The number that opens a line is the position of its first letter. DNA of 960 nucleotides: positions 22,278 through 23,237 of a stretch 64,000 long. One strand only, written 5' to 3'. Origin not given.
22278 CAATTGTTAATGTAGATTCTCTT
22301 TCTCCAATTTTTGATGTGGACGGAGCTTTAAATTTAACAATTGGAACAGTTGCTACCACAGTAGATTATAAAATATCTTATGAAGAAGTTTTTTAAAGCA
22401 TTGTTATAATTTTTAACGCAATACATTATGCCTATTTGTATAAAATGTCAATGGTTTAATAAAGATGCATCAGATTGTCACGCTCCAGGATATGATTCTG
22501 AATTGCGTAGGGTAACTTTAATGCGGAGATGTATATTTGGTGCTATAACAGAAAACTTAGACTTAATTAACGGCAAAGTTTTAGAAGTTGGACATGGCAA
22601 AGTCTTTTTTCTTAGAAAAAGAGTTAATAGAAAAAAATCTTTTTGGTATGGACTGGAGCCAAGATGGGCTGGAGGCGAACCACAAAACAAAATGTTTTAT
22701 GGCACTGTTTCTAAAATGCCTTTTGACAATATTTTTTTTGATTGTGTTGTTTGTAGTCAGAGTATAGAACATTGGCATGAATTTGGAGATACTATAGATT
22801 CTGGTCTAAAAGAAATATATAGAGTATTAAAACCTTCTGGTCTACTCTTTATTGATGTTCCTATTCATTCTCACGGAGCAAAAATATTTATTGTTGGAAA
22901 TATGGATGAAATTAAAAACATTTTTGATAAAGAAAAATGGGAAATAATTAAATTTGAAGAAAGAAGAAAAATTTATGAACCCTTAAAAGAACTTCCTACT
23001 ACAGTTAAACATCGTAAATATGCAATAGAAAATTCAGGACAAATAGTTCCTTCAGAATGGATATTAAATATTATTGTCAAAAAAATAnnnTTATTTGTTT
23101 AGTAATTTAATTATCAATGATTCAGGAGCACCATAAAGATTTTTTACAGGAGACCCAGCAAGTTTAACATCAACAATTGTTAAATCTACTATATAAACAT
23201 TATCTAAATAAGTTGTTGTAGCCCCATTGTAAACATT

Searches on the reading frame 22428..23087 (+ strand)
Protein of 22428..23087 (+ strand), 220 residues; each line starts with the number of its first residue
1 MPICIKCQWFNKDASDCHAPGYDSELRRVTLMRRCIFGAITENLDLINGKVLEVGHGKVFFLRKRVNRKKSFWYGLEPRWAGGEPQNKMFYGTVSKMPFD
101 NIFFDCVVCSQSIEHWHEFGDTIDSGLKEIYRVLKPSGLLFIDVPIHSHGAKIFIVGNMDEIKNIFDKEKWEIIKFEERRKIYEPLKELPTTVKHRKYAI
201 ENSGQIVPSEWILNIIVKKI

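Call 37: search_protein_families(library=phrogs, proteins=[window:22428-23087:+], max_evalue=0.001)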
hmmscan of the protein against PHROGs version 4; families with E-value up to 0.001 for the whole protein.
window:22428-23087:+ (220 aa): 0 families

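Call 67: search_protein_families(library=pfam, proteins=[window:22428-23087:+], max_evalue=0.01)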
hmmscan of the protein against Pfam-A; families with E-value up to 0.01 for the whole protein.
window:22428-23087:+ (220 aa): 6 families
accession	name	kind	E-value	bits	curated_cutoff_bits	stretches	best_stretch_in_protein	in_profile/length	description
PF08241.18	Methyltransf_11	-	1.7e-09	38.6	21.2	1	89-142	46-95/95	Methyltransferase domain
PF13649.12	Methyltransf_25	-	1.1e-05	26.4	27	1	87-138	48-97/97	Methyltransferase domain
PF08242.18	Methyltransf_12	-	0.00013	23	30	1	103-140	65-98/98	Methyltransferase domain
PF03141.22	Methyltransf_29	-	0.00017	20.8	23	1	95-186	173-261/506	Putative S-adenosyl-L-methionine-dependent methyltransferase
PF13489.12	Methyltransf_23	-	0.0012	19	27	1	87-148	80-122/164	Methyltransferase domain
PF01209.24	Ubie_methyltran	-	0.0043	16.9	20.1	1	90-141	103-150/233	ubiE/COQ5 methyltransferase family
